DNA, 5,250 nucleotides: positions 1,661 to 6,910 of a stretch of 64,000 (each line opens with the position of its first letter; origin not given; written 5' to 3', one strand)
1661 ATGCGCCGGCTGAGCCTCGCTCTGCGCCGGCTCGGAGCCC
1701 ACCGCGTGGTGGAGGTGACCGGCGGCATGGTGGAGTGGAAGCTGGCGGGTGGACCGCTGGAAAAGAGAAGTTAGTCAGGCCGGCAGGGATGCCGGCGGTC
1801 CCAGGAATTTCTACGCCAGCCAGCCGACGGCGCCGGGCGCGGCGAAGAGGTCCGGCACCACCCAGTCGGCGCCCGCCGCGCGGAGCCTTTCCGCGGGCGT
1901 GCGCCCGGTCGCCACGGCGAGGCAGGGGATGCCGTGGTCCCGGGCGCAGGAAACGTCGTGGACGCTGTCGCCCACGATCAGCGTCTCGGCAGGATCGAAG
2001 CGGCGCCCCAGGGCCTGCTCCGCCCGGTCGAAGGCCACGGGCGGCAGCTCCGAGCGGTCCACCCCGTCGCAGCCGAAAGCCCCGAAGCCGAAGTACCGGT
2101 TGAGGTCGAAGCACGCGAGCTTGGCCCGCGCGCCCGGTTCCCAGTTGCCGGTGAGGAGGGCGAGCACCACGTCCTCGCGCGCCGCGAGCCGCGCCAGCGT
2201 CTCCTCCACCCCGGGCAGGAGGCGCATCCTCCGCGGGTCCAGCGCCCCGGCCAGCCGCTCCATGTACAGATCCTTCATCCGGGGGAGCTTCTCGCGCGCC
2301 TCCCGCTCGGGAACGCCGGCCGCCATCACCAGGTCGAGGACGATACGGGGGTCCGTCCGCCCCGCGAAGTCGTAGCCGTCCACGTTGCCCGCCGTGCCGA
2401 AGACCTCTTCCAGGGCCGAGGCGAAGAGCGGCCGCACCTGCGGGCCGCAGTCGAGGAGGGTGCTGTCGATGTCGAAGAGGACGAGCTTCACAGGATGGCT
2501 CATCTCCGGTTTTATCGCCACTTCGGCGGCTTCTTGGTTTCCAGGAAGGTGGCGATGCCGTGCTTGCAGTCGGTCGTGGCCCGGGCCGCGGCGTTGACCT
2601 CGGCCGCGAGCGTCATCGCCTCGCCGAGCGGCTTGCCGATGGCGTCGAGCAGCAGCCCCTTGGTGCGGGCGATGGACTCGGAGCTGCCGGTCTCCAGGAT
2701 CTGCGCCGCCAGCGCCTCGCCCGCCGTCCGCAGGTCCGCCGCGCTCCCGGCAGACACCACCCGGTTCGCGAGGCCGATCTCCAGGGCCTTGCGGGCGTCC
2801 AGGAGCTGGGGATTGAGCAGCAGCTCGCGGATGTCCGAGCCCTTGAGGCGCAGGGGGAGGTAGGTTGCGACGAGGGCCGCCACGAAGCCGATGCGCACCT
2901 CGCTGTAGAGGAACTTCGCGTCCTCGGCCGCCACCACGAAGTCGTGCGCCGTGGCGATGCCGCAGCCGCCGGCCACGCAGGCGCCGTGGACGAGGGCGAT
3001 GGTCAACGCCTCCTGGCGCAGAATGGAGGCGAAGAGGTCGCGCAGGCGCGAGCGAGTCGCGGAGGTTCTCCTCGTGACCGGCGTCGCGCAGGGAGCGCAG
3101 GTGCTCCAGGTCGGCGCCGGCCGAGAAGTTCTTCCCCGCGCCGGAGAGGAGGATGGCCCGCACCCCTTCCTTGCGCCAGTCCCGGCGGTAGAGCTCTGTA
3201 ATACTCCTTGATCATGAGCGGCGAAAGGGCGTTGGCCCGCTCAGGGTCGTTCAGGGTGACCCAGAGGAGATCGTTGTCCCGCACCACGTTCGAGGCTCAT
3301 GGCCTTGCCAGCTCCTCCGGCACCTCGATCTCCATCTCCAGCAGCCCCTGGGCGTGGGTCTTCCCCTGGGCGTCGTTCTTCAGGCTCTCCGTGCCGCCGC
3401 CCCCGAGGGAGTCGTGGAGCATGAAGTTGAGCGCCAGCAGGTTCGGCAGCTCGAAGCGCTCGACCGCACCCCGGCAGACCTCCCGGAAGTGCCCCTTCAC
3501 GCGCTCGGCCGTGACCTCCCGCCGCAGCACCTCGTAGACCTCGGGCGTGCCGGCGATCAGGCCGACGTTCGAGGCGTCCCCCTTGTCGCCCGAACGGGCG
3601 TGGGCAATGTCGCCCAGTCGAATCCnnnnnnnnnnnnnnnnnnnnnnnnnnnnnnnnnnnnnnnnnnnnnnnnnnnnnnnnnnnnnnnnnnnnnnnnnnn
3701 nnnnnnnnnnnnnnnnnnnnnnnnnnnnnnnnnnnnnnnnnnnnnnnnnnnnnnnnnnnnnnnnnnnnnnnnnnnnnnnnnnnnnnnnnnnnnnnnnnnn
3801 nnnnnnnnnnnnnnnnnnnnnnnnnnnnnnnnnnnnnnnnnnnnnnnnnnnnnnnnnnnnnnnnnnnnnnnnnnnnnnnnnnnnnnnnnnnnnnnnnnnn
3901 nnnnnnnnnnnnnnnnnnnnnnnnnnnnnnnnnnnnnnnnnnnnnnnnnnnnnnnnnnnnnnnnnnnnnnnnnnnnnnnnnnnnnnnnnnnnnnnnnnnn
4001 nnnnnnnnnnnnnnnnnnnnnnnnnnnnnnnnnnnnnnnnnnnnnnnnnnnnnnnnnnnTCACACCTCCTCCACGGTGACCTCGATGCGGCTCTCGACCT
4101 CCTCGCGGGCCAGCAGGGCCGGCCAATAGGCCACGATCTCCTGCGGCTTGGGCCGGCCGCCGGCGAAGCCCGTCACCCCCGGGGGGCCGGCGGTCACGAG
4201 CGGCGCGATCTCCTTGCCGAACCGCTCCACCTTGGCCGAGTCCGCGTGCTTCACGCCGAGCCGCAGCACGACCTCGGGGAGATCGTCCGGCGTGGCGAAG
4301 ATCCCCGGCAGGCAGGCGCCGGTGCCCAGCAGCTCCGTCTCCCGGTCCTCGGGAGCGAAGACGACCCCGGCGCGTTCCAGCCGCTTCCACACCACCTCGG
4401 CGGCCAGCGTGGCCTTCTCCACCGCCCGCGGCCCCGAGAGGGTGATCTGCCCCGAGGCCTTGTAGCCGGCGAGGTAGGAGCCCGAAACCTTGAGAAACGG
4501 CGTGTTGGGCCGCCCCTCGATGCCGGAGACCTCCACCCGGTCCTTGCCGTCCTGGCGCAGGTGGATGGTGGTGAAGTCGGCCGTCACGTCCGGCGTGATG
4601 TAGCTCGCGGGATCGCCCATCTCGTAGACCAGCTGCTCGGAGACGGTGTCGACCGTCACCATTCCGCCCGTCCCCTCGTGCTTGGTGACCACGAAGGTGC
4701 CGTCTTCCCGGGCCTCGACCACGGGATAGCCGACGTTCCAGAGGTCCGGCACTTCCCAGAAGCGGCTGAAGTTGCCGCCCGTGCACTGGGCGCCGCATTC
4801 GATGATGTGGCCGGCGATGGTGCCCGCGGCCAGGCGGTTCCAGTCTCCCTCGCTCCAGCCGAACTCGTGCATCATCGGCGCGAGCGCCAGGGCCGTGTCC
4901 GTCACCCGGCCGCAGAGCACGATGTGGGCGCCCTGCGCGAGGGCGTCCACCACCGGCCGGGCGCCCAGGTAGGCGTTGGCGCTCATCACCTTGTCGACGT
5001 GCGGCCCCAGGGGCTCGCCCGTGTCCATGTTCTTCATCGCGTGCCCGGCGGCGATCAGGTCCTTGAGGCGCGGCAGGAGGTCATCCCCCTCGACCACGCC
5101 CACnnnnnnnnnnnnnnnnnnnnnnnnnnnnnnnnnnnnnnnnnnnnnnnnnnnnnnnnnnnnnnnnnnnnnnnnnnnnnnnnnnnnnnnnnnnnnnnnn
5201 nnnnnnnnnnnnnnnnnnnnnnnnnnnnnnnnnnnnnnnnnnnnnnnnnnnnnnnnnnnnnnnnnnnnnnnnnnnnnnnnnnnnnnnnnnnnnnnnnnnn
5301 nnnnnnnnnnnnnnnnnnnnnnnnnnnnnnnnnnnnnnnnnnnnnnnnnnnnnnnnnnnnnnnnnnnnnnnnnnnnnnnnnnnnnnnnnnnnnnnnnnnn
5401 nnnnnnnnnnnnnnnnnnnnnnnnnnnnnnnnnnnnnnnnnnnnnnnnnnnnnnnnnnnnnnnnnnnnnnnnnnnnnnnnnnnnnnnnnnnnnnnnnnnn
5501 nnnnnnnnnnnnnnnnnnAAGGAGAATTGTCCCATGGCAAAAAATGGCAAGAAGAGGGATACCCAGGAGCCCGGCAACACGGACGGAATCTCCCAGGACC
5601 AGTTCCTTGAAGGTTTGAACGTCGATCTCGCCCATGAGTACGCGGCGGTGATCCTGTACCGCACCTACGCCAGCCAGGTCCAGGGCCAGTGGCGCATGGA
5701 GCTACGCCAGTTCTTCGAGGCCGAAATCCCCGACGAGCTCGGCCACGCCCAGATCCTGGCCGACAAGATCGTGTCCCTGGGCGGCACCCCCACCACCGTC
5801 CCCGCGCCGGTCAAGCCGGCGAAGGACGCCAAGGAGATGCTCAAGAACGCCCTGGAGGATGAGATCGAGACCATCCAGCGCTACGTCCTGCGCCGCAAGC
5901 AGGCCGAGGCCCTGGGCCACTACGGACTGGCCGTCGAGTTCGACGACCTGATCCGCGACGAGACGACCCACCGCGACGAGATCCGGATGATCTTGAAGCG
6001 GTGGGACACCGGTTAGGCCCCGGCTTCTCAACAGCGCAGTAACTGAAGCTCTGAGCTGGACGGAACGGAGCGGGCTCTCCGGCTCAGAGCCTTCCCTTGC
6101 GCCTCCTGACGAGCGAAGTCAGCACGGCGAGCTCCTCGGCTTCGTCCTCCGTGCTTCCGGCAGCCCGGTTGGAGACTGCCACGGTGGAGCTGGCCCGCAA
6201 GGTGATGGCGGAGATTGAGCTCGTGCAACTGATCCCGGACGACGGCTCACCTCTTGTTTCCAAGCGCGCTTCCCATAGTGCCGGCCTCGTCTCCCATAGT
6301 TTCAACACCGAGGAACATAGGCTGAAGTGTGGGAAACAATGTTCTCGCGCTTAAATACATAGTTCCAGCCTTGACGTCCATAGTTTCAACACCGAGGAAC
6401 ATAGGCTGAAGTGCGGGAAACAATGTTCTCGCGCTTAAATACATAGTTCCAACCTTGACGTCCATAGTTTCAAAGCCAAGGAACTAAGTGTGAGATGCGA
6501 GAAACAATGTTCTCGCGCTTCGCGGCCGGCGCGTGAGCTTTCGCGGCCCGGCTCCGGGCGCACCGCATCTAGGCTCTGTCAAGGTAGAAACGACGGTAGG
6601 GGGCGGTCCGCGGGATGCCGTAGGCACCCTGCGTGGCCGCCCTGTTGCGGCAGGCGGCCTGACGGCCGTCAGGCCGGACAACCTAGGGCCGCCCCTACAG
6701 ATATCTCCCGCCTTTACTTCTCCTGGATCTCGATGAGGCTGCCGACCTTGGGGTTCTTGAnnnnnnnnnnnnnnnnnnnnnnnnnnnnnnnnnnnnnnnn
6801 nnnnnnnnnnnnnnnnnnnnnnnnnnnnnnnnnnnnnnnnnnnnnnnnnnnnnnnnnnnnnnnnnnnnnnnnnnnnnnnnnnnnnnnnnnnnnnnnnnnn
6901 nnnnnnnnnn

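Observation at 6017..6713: AT-rich 88-bp tandem repeat array with internal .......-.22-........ dyads in a 700-bp convergent intergenic gap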

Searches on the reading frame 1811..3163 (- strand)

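Call 16: search_protein_families(library=pfam, proteins=[window:1811-3163:-], max_evalue=0.01)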
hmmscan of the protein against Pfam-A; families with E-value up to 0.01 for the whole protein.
window:1811-3163:- (450 aa): 4 families
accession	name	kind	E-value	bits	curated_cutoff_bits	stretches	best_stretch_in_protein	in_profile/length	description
PF00702.32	Hydrolase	-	4.4e-15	57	26.4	1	225-411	1-191/191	haloacid dehalogenase-like hydrolase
PF13419.12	HAD_2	-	1.6e-12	48.3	23.8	1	228-417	1-178/178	Haloacid dehalogenase-like hydrolase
PF13242.12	Hydrolase_like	-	1.9e-11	44.1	22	1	375-439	7-72/75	HAD-hyrolase-like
PF12710.13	HAD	-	6.4e-11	43.5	27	1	228-408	1-189/189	haloacid dehalogenase-like hydrolase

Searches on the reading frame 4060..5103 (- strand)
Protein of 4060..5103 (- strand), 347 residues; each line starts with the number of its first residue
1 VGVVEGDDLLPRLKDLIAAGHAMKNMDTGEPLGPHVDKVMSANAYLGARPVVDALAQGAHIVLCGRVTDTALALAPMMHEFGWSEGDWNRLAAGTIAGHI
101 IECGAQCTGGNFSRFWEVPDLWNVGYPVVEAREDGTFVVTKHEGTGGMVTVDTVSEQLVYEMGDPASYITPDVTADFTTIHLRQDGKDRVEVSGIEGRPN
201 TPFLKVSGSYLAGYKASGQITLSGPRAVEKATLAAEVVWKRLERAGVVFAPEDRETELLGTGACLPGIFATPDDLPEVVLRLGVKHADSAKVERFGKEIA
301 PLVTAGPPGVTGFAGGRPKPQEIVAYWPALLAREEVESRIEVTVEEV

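Call 37: search_protein_families(library=pfam, proteins=[window:4060-5103:-], max_evalue=0.001)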
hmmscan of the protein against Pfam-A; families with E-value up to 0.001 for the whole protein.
window:4060-5103:- (347 aa): 1 family
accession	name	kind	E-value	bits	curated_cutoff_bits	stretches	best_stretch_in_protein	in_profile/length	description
PF07287.17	AtuA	-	8.3e-118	394.4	22.8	1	2-341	106-436/437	Acyclic terpene utilisation family protein AtuA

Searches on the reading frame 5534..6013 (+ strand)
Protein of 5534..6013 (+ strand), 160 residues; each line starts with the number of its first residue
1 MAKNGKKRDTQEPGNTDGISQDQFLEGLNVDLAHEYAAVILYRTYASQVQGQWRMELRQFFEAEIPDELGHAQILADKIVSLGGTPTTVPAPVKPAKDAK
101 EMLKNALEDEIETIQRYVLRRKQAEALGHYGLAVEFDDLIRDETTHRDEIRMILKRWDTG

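Call 15: find_encoding_contigs(protein=window:5534-6013:+, flank=10000, max_places=10)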
Protein window:5534-6013:+ (160 aa): no gene with exactly this product is on record in the collection.
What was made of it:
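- On MITE or dispersed repeat family: Caveat: the source genome itself appears to be absent from the collections (call 15).
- On Minisatellite / VNTR: The exact protein look-up found nothing (call 15).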

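Call 16: search_protein_families(library=pfam, proteins=[window:5534-6013:+], max_evalue=0.01)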
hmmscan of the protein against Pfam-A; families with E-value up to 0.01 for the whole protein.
window:5534-6013:+ (160 aa): 2 families
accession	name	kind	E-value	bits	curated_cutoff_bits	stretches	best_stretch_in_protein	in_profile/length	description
PF00210.30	Ferritin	-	8.3e-22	78.1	24.5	1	26-156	2-138/142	Ferritin-like domain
PF02915.23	Rubrerythrin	-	1.9e-08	35.2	22.8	1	28-152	3-135/137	Rubrerythrin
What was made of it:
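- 5534..6016 (+): Ferritin-like gene, left flank of the gap. Pfam Ferritin 8.3e-22 (call 16).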

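Call 17: find_homologous_proteins(query=window:5534-6013:+, max_evalue=1e-20)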
Query window:5534-6013:+ (160 aa): 823 proteins with E <= 1e-20 among 863 candidates; the best 120 are listed.
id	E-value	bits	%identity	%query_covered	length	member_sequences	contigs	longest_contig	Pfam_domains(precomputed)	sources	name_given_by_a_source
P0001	5.5e-90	317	91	100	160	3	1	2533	PF02915.24,PF00210.31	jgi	jgi:bacterioferritin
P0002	7.5e-89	314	89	100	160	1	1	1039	PF02915.24,PF00210.31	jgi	-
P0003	4.0e-88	311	89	100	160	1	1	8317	PF02915.24,PF00210.31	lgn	-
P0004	6.3e-88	311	88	100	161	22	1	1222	PF02915.24,PF00210.31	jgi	-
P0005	2.1e-87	309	89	100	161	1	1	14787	PF02915.24,PF00210.31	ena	-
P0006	3.6e-86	305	89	100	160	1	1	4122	PF02915.24,PF00210.31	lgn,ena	-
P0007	5.2e-85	301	86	100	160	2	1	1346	PF02915.24,PF00210.31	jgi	jgi:bacterioferritin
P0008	1.1e-84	300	86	100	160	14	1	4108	PF02915.24,PF00210.31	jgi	jgi:bacterioferritin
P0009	4.4e-84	298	84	100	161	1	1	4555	PF02915.24,PF00210.31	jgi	-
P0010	4.5e-84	298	86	100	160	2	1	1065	PF02915.24,PF00210.31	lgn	-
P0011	7.8e-84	297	85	100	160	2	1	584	PF02915.24,PF00210.31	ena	-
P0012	9.6e-83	294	86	97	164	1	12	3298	PF02915.24,PF00210.31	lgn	-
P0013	1.2e-82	293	86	97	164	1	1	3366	PF02915.24,PF00210.31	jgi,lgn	jgi:bacterioferritin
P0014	3.8e-82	292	91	89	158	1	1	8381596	PF02915.24,PF00210.31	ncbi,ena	-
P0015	5.6e-82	291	83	99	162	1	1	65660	PF02915.24,PF00210.31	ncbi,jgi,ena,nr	ncbi:MAG TPA: ferritin-like domain-containing protein [Thermoanaerobaculia bacterium]|nr:ferritin-li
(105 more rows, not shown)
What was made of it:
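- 5534..6016 (+): Closest homologues, 83-91% identical, are named Thermoanaerobaculia MAG proteins (call 17).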

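Call 20: find_encoding_contigs(protein=P0005, flank=6000, max_places=3)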
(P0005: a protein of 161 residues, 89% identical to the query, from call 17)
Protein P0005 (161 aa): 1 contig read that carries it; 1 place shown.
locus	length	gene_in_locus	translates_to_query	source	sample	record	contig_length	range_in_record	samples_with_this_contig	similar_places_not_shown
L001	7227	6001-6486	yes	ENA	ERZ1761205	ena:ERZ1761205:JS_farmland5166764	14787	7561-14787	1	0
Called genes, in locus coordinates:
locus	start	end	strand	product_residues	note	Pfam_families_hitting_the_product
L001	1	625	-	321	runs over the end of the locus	PF01571:GCV_T, PF08669:GCV_T_C (weak)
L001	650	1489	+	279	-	PF12740:PETase (faint), PF01738:DLH (faint), PF12146:Hydrolase_4 (weak), PF00561:Abhydrolase_1 (faint), PF00326:Peptidase_S9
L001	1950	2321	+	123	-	PF00581:Rhodanese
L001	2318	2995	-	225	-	PF00702:Hydrolase, PF12710:HAD, PF13419:HAD_2, PF13242:Hydrolase_like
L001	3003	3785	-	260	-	PF00378:ECH_1, PF16113:ECH_2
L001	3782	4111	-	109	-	PF23544:AtuA_ferredoxin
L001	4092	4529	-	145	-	-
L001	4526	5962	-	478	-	PF07287:AtuA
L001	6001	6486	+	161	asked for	PF00210:Ferritin, PF02915:Rubrerythrin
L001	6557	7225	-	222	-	?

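Call 21: find_encoding_contigs(protein=P0014, flank=6000, max_places=3)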
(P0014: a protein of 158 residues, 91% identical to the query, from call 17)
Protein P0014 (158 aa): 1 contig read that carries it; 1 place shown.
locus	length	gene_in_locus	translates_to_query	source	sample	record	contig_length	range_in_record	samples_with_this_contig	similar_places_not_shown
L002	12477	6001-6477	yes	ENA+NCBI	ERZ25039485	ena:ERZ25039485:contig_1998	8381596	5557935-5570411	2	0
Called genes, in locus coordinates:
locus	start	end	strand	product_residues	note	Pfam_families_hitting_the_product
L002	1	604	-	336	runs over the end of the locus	PF01571:GCV_T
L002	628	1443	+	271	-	PF12740:PETase (weak), PF01738:DLH (faint), PF00561:Abhydrolase_1 (faint), PF12146:Hydrolase_4 (weak), PF00326:Peptidase_S9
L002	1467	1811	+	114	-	PF00581:Rhodanese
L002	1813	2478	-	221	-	PF00702:Hydrolase, PF12710:HAD, PF13419:HAD_2, PF13242:Hydrolase_like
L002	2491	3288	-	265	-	PF00378:ECH_1, PF16113:ECH_2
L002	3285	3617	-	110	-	PF23544:AtuA_ferredoxin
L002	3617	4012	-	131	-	-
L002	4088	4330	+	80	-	PF15970:HicB-like_2 (weak)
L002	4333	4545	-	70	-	PF07927:HicA_toxin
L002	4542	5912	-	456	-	PF07287:AtuA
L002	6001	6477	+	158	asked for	PF00210:Ferritin, PF02915:Rubrerythrin (faint)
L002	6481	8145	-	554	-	PF01039:Carboxyl_trans, PF03255:ACCA (faint), PF06833:MdcE (faint)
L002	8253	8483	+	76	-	PF05532:CsbD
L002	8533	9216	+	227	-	PF02597:ThiS, PF02391:MoaE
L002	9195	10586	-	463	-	-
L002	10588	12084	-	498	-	PF00450:Peptidase_S10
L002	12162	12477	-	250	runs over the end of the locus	-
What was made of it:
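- On Iteron-type replication origin: Relatives carry the region on 8-Mb contigs (calls 17, 21).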

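Call 22: find_encoding_contigs(protein=P0003, flank=6000, max_places=3)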
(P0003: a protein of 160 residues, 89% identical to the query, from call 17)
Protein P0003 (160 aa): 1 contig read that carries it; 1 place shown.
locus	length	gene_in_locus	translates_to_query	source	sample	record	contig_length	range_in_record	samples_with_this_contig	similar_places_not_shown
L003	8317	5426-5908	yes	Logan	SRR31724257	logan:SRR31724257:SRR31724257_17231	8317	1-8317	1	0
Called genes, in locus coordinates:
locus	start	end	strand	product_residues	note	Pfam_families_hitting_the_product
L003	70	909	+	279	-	PF01738:DLH (faint), PF12146:Hydrolase_4 (weak), PF00561:Abhydrolase_1 (weak), PF12697:Abhydrolase_6, PF00326:Peptidase_S9, PF20434:BD-FAE (weak)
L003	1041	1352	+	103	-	-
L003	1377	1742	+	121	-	PF00581:Rhodanese (weak)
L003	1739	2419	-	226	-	PF00702:Hydrolase, PF12710:HAD, PF13419:HAD_2, PF13242:Hydrolase_like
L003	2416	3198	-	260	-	PF00378:ECH_1, PF16113:ECH_2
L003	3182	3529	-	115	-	PF23544:AtuA_ferredoxin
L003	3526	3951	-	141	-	-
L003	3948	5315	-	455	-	PF07287:AtuA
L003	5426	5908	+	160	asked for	PF00210:Ferritin, PF02915:Rubrerythrin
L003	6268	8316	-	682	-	?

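Call 32: find_encoding_contigs(protein=P0001, flank=6000, max_places=3)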
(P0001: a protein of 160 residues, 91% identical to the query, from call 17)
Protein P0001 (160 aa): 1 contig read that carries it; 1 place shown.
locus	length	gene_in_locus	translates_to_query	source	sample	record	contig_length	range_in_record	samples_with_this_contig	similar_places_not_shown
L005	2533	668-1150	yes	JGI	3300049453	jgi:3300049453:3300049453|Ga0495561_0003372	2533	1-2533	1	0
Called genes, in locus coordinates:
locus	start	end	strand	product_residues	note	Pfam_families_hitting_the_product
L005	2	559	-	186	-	?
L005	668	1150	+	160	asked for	PF00210:Ferritin, PF02915:Rubrerythrin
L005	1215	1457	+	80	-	-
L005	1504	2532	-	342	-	?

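Call 33: find_encoding_contigs(protein=P0006, flank=6000, max_places=3)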
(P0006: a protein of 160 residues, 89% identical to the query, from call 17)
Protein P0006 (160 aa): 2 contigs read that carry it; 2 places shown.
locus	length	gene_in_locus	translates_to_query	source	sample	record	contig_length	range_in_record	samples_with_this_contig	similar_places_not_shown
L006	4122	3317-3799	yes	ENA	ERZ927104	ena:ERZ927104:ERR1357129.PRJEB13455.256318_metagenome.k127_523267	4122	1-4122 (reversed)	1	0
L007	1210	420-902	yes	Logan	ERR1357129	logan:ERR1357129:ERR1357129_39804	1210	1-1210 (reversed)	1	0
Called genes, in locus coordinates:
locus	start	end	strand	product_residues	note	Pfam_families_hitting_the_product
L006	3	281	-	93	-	?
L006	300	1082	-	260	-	PF00378:ECH_1, PF16113:ECH_2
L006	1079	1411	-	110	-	PF23544:AtuA_ferredoxin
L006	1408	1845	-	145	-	-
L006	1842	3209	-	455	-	PF07287:AtuA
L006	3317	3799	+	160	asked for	PF00210:Ferritin, PF02915:Rubrerythrin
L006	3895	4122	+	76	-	?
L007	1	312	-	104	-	?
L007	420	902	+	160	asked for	PF00210:Ferritin, PF02915:Rubrerythrin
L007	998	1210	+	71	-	?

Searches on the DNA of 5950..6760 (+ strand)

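Call 18: search_dna_similar(query=window:6017-6713:+, collection=plasmids, mode=distant, max_evalue=0.01)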
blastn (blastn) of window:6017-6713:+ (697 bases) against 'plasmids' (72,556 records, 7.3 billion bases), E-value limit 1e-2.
No match.

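Call 19: search_dna_similar(query=window:6017-6713:+, collection=phages, mode=distant, max_evalue=0.01)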
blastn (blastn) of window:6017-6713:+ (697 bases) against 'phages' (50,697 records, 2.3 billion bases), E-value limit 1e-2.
No match.
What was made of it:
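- On Iteron-type replication origin: There is no plasmid or phage similarity (calls 18, 19).
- Closest known: Plasmid and phage iteron arrays and type II partition centromeres. Different: There is no similarity to plasmid or phage records (calls 18, 19).
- Tried and rejected: No blastn hits (calls 18, 19).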

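Call 65: search_rna_families(source=window, start=5950, end=6760, threshold=evalue, max_evalue=5)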
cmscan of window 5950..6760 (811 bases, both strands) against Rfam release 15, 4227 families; matches with E-value up to 5: 3.
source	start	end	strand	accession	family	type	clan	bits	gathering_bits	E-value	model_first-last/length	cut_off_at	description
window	6041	6098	-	RF04006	mir-9338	Gene; miRNA;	-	23.5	98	0.015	1-67/67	no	mir-9338 microRNA precursor family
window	6627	6664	-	RF03006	M23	Gene; sRNA;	-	19.3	41.2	0.62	1-53/53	no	M23 RNA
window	6611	6704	-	RF00627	P15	Gene;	-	18.4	70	0.23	1-119/119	no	Pseudomonas sRNA P15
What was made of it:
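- On Small RNA gene or known RNA family: The permissive scan of 5950-6760 gave only three sub-threshold hairpin matches, none inside 6274-6525 (call 65).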

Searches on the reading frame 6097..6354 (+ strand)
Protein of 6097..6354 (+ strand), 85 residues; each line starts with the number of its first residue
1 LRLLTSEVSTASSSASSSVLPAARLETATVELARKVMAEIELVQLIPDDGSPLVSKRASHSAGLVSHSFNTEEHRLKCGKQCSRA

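Call 16: search_protein_families(library=pfam, proteins=[window:6097-6354:+], max_evalue=0.01)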
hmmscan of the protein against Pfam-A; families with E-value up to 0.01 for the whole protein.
window:6097-6354:+ (85 aa): 0 families

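Call 87: search_protein_representatives(protein=window:6097-6351:+)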
Query: 85 residues. Proteins with E-value up to 0.001 (for the whole library): 0; up to 1e-10: 0; up to 1e-30: 0. The best 0 are listed.
